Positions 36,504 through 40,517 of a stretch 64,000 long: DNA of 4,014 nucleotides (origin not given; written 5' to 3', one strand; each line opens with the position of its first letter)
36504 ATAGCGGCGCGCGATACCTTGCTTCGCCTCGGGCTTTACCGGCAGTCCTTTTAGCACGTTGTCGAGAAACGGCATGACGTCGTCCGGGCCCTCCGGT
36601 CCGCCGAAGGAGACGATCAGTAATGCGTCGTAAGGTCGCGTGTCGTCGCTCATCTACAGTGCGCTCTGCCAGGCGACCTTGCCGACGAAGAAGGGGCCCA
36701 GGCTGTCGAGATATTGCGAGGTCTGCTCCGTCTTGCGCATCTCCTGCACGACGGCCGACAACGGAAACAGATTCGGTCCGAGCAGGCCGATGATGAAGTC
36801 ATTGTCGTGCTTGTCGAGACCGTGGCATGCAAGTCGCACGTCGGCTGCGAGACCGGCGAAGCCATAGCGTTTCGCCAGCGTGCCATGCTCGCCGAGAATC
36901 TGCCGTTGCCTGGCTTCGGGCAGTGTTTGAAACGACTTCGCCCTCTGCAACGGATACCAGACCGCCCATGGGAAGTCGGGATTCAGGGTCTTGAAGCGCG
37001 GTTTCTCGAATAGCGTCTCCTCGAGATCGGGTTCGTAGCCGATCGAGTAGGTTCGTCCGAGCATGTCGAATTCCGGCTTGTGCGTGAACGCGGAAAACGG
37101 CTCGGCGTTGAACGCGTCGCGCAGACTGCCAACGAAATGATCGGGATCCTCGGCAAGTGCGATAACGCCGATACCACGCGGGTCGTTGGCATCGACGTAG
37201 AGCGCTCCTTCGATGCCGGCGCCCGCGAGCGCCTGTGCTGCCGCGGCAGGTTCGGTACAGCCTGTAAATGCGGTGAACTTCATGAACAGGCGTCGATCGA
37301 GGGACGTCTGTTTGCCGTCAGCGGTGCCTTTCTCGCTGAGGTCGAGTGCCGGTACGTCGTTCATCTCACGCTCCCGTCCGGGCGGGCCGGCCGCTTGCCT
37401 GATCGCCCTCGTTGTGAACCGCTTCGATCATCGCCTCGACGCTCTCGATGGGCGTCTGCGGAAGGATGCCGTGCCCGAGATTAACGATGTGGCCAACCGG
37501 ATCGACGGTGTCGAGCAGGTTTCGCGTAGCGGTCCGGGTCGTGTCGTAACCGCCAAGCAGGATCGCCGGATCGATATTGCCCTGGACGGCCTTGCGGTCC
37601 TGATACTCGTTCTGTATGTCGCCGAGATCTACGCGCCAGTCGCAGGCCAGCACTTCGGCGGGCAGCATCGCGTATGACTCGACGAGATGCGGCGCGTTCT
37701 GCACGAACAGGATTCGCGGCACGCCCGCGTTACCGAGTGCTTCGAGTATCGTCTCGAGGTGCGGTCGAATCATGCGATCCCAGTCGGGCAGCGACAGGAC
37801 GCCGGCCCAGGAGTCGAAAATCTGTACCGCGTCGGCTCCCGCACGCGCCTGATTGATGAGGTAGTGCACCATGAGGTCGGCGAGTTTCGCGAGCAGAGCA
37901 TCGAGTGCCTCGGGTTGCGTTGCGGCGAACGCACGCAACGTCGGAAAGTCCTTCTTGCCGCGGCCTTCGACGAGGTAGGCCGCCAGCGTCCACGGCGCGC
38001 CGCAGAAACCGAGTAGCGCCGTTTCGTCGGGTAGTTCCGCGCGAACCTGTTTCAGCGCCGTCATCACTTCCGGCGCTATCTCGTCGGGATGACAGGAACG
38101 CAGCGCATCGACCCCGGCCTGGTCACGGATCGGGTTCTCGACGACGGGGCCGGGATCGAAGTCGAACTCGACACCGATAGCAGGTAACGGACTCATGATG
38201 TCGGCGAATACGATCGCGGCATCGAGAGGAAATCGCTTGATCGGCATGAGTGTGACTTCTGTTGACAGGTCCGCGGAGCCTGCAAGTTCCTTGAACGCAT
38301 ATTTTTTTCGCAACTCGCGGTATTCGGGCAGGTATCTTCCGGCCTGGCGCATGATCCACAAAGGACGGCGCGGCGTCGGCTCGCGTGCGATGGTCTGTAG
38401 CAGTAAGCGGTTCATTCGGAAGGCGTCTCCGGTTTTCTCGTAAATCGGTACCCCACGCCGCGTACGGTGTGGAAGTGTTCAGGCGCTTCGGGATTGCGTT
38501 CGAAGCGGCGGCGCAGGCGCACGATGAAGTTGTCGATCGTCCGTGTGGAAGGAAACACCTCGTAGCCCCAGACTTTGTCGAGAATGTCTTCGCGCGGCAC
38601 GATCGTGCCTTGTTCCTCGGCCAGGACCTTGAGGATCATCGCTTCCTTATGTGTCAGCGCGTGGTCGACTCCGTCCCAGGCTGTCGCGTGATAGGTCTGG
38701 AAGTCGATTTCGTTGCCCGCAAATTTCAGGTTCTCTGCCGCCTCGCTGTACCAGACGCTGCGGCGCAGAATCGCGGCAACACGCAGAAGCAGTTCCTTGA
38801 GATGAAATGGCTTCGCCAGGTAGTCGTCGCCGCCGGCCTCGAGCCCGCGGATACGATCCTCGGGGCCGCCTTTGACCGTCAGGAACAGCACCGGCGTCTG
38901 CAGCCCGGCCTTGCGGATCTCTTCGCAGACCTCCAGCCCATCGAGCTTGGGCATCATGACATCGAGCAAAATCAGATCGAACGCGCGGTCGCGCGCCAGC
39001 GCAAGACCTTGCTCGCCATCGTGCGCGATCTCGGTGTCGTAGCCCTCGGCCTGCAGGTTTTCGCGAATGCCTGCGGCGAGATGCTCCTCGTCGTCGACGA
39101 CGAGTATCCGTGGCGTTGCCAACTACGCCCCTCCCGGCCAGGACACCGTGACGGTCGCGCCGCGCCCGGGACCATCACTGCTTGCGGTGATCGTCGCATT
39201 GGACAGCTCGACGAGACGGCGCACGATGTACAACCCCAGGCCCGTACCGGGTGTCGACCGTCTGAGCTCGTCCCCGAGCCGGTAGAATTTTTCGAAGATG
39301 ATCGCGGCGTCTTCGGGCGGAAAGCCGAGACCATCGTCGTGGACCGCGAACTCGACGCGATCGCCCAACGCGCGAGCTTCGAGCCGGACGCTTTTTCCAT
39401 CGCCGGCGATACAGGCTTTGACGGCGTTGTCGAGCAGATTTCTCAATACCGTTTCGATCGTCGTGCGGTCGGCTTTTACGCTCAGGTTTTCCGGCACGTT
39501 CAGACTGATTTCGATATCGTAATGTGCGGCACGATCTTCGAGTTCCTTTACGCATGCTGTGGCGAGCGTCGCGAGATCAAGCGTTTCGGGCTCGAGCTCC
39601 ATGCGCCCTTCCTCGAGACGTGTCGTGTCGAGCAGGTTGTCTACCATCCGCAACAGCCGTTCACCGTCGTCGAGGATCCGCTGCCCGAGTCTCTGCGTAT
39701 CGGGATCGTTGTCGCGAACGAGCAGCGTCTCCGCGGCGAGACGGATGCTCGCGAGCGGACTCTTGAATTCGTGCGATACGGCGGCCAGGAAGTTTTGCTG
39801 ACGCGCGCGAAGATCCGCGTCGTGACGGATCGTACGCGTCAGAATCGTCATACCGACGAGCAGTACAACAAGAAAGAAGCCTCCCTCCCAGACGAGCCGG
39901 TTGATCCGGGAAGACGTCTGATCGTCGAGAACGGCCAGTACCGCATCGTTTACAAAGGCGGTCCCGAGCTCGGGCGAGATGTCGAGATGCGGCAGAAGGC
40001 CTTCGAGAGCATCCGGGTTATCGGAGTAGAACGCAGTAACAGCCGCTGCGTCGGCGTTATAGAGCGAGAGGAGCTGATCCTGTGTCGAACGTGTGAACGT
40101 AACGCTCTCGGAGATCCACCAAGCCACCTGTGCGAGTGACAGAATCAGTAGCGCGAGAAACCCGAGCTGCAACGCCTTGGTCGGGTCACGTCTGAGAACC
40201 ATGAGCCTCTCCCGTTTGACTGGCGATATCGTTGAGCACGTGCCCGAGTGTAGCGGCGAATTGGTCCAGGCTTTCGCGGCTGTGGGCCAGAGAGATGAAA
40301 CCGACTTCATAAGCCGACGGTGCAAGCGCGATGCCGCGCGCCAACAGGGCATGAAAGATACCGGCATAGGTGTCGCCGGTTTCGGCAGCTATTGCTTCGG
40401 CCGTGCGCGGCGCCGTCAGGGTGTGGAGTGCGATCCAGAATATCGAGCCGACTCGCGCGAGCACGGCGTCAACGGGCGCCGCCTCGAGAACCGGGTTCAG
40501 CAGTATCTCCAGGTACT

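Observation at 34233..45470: Eleven-gene, translationally coupled haem-biosynthesis supercluster carrying coproporphyrin-dependent-pathway markers in a diderm background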

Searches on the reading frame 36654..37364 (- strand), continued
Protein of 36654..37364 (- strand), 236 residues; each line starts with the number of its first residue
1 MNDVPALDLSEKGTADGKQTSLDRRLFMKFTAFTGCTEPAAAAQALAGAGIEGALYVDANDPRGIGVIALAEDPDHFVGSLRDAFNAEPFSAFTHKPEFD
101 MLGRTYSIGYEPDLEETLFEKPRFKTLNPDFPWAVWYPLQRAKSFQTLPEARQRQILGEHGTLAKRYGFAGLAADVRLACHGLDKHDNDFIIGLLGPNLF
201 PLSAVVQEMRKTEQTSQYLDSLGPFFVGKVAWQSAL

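Call 56: search_protein_families(library=ncbifam, proteins=[L017:4182-5393:-, L017:2735-4141:+, L017:608-1939:-, L017:15103-16917:-, L017:17241-18725:+, L017:14183-14926:+, L017:18982-20091:+, L017:1538-2341:+], max_evalue=1e-10)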
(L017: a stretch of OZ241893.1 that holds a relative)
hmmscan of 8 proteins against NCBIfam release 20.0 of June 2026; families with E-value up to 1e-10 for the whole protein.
L017:4182-5393:- (403 aa): 11 families
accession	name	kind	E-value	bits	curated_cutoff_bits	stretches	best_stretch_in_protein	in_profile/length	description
TIGR01821.1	5aminolev_synth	equivalog_domain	8.3e-195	647.3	338.55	1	1-399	1-399/402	5-aminolevulinate synthase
TIGR00858.1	bioF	equivalog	3.6e-96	322.1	426.45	1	44-391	20-365/365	8-amino-7-oxononanoate synthase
NF005394.0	PRK06939.1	equivalog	4.5e-90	302.2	460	1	4-398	6-395/397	glycine C-acetyltransferase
TIGR01825.1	gly_Cac_T_rel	subfamily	7.8e-88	294.7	535.4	1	46-398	34-383/385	BioF/Kbl family PLP-dependent acyltransferase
TIGR01822.1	2am3keto_CoA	equivalog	9e-74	248.7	493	1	45-398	38-391/393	glycine C-acetyltransferase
NF047599.1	SerpalmtaseBetaP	equivalog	9.5e-72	241.8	500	1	44-396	42-392/394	serine palmitoyltransferase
NF047600.1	SerpalmtaseCFB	equivalog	2.1e-69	234.1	640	1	45-398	43-393/395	serine palmitoyltransferase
NF047603.1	SerpalmtaseAlphaP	equivalog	1.6e-62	211.5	670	1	51-392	51-391/399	serine palmitoyltransferase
NF005526.0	PRK07179.1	equivalog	4.7e-48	163.8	428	1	49-396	58-398/407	alpha-hydroxyketone-type quorum-sensing autoinducer synthase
NF005697.0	PRK07505.1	subfamily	8.9e-34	116.8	342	1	42-396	45-401/405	hypothetical protein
NF004608.1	PRK05937.1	equivalog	2.9e-30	105.3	399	1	51-317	8-277/366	8-amino-7-oxononanoate synthase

L017:2735-4141:+ (468 aa): 42 families (the best 25 are shown)
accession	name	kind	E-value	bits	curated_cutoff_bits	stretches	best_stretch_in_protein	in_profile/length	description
NF004650.0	PRK05994.1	equivalog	1.9e-209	695.8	667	1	47-466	6-425/427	O-acetylhomoserine aminocarboxypropyltransferase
TIGR01326.1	OAH_OAS_sulfhy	subfamily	3.7e-179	595.8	495.1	1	49-465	2-417/418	O-acetylhomoserine aminocarboxypropyltransferase/cysteine synthase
NF006096.0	PRK08248.1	equivalog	2.7e-176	586.5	726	1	46-465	6-425/431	homocysteine synthase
NF005872.0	PRK07812.1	equivalog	1.2e-172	574.3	703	1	37-465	5-432/439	bifunctional o-acetylhomoserine/o-acetylserine sulfhydrylase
NF006004.0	PRK08134.1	equivalog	2e-170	567.2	636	1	46-465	6-425/433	O-acetylhomoserine aminocarboxypropyltransferase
NF004757.0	PRK06084.1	equivalog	1.3e-151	505.3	790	1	49-465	3-420/425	bifunctional O-acetylhomoserine aminocarboxypropyltransferase/cysteine synthase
NF004125.0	PRK05613.1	equivalog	4.8e-134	447.1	765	1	43-465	8-434/437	O-acetylhomoserine/O-acetylserine sulfhydrylase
NF005215.0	PRK06702.1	equivalog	1e-115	387.1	709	1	47-468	5-425/432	bifunctional O-acetylhomoserine aminocarboxypropyltransferase/cysteine synthase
NF005695.0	PRK07503.1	equivalog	1.9e-111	372.6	666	2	44-266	5-227/403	methionine gamma-lyase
NF006003.0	PRK08133.1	equivalog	1.5e-107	359.8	522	2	41-267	4-229/396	O-succinylhomoserine sulfhydrylase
TIGR01325.1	O_suc_HS_sulf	equivalog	5.7e-106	354.3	510.05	2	51-267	2-217/380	O-succinylhomoserine sulfhydrylase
NF004876.0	PRK06234.1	subfamily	1.6e-104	350.2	666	2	47-267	7-229/400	methionine gamma-lyase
TIGR01328.1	met_gam_lyase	equivalog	1e-99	334.1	549.7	2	48-264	3-219/391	methionine gamma-lyase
NF004609.0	PRK05939.1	equivalog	8.1e-94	314.8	555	1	47-465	4-408/412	cystathionine gamma-synthase family protein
NF005871.0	PRK07811.1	equivalog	4.6e-88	295.4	513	2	42-266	6-223/389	cystathionine gamma-synthase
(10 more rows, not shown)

L017:608-1939:- (443 aa): 0 families

L017:15103-16917:- (604 aa): 0 families

L017:17241-18725:+ (494 aa): 0 families

L017:14183-14926:+ (247 aa): 0 families

L017:18982-20091:+ (369 aa): 4 families
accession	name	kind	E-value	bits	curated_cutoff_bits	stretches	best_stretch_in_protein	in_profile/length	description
NF033668.1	rSAM_PA0069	hypoth_equivalog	7.1e-142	472.5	360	1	23-361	1-339/348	PA0069 family radical SAM protein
NF038135.1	rSAM_Rv2578c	equivalog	1.4e-66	224.7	430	1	74-306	55-290/317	Rv2578c family radical SAM protein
NF038136.1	rSAM_Rv_intein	exception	1.9e-58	198.7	700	1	96-346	335-574/574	intein-containing Rv2578c family radical SAM protein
TIGR04470.1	rSAM_mob_pairB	equivalog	4.1e-28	98.6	410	1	81-255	20-183/285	radical SAM mobile pair protein B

L017:1538-2341:+ (267 aa): 67 families (the best 25 are shown)
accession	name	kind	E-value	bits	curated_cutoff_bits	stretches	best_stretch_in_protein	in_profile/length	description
NF006008.0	PRK08139.1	equivalog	1.3e-127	424.9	313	1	7-266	6-265/266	enoyl-CoA hydratase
NF051848.1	EnCoAHydtEchA19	equivalog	2.9e-57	194.2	400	1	19-266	7-257/258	enoyl-CoA hydratase EchA19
NF007239.0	PRK09674.1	equivalog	7.4e-52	176.3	371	1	14-266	6-256/257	2,3-dehydroadipyl-CoA hydratase PaaF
NF006100.0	PRK08252.1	subfamily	4.4e-50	170.6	282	1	14-267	5-254/254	crotonase/enoyl-CoA hydratase family protein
NF042430.2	EnCoAhydt_DpgD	equivalog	5.9e-49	166.8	400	1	19-266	4-257/258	enoyl-CoA-hydratase DpgD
NF006007.0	PRK08138.1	subfamily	7.9e-49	166.4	355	1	11-266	7-260/261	enoyl-CoA hydratase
NF004840.0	PRK06190.1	equivalog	1.2e-48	166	253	1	11-246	3-238/260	enoyl-CoA hydratase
NF004796.0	PRK06144.1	subfamily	1.5e-47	162.3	272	1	16-267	12-262/262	enoyl-CoA hydratase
NF004475.0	PRK05809.1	subfamily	3.6e-47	161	394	1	14-263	7-256/260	short-chain-enoyl-CoA hydratase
NF046063.1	oxepin_alt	equivalog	7.8e-47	159.9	300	1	16-262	4-253/254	oxepin-CoA hydrolase, alternative type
NF005864.0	PRK07799.1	equivalog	9.2e-46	156.2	316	1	16-265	12-264/266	crotonase/enoyl-CoA hydratase family protein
NF004517.0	PRK05862.1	equivalog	6.4e-45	153.6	396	1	15-265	7-255/257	enoyl-CoA hydratase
NF004634.0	PRK05980.1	equivalog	1.1e-44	152.7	375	1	14-265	5-261/263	crotonase/enoyl-CoA hydratase family protein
NF005700.0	PRK07511.1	subfamily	8.8e-44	150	274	1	14-264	5-258/260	enoyl-CoA hydratase family protein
NF006699.0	PRK09245.1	subfamily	3.4e-43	147.8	354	1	14-266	5-265/266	crotonase/enoyl-CoA hydratase family protein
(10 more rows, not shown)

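Call 84: search_dna_similar(query=window:36654-37364:-, collection=plasmids, mode=protein, max_rows=15)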
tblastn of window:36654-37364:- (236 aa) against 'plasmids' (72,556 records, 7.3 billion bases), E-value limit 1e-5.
No match.

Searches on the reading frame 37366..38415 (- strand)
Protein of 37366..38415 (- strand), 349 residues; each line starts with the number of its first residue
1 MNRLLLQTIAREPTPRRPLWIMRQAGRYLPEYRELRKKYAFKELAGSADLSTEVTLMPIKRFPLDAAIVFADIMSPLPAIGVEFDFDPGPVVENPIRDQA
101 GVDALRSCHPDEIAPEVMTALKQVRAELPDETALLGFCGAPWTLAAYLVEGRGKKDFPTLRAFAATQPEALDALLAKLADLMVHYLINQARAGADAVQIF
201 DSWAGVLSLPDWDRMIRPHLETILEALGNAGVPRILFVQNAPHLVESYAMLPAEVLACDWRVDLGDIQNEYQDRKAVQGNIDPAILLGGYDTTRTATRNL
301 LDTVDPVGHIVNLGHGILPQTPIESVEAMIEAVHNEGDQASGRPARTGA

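Call 3: search_protein_families(library=pfam, proteins=[window:37366-38415:-])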
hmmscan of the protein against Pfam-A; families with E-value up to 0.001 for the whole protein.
window:37366-38415:- (349 aa): 1 family
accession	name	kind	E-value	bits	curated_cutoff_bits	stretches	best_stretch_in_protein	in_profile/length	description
PF01208.23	URO-D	-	1.7e-109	366.5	23.9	1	2-335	3-345/346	Uroporphyrinogen decarboxylase (URO-D)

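Call 4: search_protein_families(library=ncbifam, proteins=[window:37366-38415:-])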
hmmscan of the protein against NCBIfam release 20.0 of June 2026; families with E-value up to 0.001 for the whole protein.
window:37366-38415:- (349 aa): 5 families
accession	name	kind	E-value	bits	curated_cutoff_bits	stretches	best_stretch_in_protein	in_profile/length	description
TIGR01464.1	hemE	equivalog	4.1e-113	377.8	302.95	1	5-335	2-338/338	uroporphyrinogen decarboxylase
NF004889.0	PRK06252.1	subfamily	9.1e-17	61.1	244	1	91-336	97-336/340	methylcobalamin:coenzyme M methyltransferase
NF040654.1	MtaA_Meth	equivalog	1.8e-15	56.7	400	1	91-332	94-331/337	methylcobamide:CoM methyltransferase MtaA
NF041608.1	methylcob_mtaseMtbA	equivalog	2.8e-11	43.1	600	1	96-334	102-335/339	methylcobamide:CoM methyltransferase MtbA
TIGR01463.1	mtaA_cmuA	subfamily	1.5e-10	40.9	235.4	1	49-334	50-336/340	MtaA/CmuA family methyltransferase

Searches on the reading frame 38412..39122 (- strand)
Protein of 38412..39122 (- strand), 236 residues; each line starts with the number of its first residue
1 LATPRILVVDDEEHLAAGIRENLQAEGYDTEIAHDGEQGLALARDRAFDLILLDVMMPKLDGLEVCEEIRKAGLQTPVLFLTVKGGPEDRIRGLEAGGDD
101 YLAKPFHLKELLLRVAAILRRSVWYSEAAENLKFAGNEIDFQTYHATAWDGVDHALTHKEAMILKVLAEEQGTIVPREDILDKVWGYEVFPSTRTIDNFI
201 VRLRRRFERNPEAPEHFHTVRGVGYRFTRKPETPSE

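Call 3: search_protein_families(library=pfam, proteins=[window:38412-39122:-])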
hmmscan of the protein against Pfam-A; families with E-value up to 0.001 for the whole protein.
window:38412-39122:- (236 aa): 2 families
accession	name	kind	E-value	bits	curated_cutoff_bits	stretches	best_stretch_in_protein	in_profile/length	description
PF00072.30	Response_reg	-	1.6e-30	105.9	30.2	1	6-115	1-110/111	Response regulator receiver domain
PF00486.34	Trans_reg_C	-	1.4e-22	79.9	26.2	1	155-227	5-77/77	Transcriptional regulatory protein, C terminal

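Call 4: search_protein_families(library=ncbifam, proteins=[window:38412-39122:-])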
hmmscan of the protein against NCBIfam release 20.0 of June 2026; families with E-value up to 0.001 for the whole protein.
window:38412-39122:- (236 aa): 101 families (the best 25 are shown)
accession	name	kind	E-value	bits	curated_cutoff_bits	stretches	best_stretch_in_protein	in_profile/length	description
NF040689.1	MtrAB_MtrA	equivalog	3.3e-55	186.8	300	1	6-226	1-217/219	MtrAB system response regulator MtrA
NF040534.1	resp_reg_YycF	equivalog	9.4e-55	185.4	340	1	5-227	2-227/231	response regulator YycF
NF045944.1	ResRegRpaBCyano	equivalog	3.8e-54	183.5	330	1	7-228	1-228/229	response regulator transcription factor RpaB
NF053854.1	RespRegPhoBBctds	equivalog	6.6e-54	182.6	270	1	6-227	1-224/225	two-component system response regulator PhoB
TIGR01387.1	cztR_silR_copR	subfamily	4.7e-52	176.8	279.2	1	6-226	1-217/218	heavy metal response regulator transcription factor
TIGR02154.1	PhoB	equivalog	1.9e-51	174.6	296.2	1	3-228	2-226/226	phosphate regulon transcriptional regulator PhoB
NF008199.0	PRK10955.1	equivalog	8.7e-48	163.3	341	1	5-226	3-227/232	envelope stress response regulator transcription factor CpxR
NF007005.1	PRK09468.1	equivalog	3.9e-47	160.7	331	1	3-228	3-232/237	osmolarity response regulator transcription factor OmpR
NF041733.1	resp_reg_CseB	equivalog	7.3e-46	156.4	350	1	5-228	2-227/228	two-component system response regulator CseB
NF008296.0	PRK11083.1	equivalog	1.2e-45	155.7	273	1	2-228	2-226/228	two-component system response regulator CreB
NF033117.2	vanR_ACDEGLN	exception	1.7e-45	155.3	350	1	6-226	1-224/226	VanR-ABDEGLN family response regulator transcription factor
NF051850.1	RespRegRprY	equivalog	2.8e-45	154.5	370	1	5-228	6-227/234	response regulator transcription factor RprY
NF007982.1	PRK10710.1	equivalog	3.8e-45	154.3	380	1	3-228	7-228/235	envelope stress response regulator BaeR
NF008567.0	PRK11517.1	equivalog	9.8e-45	152.6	353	1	5-228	2-219/223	response regulator transcription factor HprR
NF041734.1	resp_reg_RppA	equivalog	2.2e-44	151.5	250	1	5-228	2-228/229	two-component system response regulator RppA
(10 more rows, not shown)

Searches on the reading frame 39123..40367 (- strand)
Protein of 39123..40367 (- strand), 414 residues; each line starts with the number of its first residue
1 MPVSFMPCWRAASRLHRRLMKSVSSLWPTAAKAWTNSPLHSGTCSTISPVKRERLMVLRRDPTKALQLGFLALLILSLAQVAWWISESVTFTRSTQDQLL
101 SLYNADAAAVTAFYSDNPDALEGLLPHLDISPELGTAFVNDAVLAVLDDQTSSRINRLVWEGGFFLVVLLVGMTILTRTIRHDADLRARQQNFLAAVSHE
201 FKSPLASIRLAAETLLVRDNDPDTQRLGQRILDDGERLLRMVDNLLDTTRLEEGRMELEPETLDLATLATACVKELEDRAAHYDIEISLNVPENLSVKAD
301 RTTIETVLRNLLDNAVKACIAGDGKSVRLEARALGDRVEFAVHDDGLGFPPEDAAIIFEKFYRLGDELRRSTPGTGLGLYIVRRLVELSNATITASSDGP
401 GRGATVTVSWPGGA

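Call 3: search_protein_families(library=pfam, proteins=[window:39123-40367:-])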
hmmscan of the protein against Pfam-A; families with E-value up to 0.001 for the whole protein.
window:39123-40367:- (414 aa): 3 families
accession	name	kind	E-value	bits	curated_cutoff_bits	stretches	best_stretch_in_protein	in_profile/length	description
PF02518.31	HATPase_c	-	4.5e-26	91.9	26.4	1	300-411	2-108/111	Histidine kinase-, DNA gyrase B-, and HSP90-like ATPase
PF00512.31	HisKA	-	1.1e-16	61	26.9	1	190-254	2-66/66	His Kinase A (phospho-acceptor) domain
PF13581.12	HATPase_c_2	-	1.6e-05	25.3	27.4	1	303-389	31-112/127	Histidine kinase-like ATPase domain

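Call 4: search_protein_families(library=ncbifam, proteins=[window:39123-40367:-])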
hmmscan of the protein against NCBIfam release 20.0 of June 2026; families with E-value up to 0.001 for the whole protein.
window:39123-40367:- (414 aa): 82 families (the best 25 are shown)
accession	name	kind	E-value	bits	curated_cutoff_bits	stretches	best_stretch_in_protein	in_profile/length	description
NF046044.1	PnpS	equivalog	6.6e-48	163.7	400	1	174-410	154-389/390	two-component system histidine kinase PnpS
TIGR02966.1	phoR_proteo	equivalog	1.8e-42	145.6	334.2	1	175-408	99-331/333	phosphate regulon sensor histidine kinase PhoR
NF040691.1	MtrAB_MtrB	equivalog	2.2e-38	132.6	450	1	176-411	257-491/507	MtrAB system histidine kinase MtrB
NF033092.0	HK_WalK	equivalog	1e-37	130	725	1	181-411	363-593/594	cell wall metabolism sensor histidine kinase WalK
NF008312.0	PRK11100.1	equivalog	3.9e-37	128.2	356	1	180-409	246-471/477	two-component system sensor histidine kinase CreC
TIGR02956.1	TMAO_torS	equivalog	1.5e-34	119.3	676.5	1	191-405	465-675/967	TMAO reductase system sensor histidine kinase/response regulator TorS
NF047874.1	MASE3_PAS_HK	subfamily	6.4e-34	117.7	560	1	178-411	386-624/655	MASE3 domain-containing sensor histidine kinase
NF041832.1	near_NosP_CTERM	subfamily_domain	2.2e-31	109.3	400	1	191-412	8-225/370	NahK/ErcS family hybrid sensor histidine kinase/response regulator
NF041880.1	EPS_EpsF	equivalog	1.1e-30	106.6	900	1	191-409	275-490/492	response regulator EpsF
NF033091.0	HK_VanS_ACDEFG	equivalog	5.9e-30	104.4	400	1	188-398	72-282/293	vancomycin resistance histidine kinase VanS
NF047465.1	hybrid_HK_LvrA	exception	1e-29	103.1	1200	1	188-408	200-418/819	hybrid histidine kinase/response regulator LvrA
NF041735.1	hist_kin_RppB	equivalog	1.1e-29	103.6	400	1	189-410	215-437/438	two-component system sensor histidine kinase RppB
NF038297.2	hybrid_HK_HrmK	equivalog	1.3e-29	103.3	725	1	191-408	236-453/607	hybrid histidine kinase/response regulator HrmK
NF006800.0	PRK09303.1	equivalog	1.9e-29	102.8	342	1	190-407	151-372/383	histidine kinase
NF007793.0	PRK10490.1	equivalog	2.7e-29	101.8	1123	1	183-411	657-881/895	two-component system sensor histidine kinase KdpD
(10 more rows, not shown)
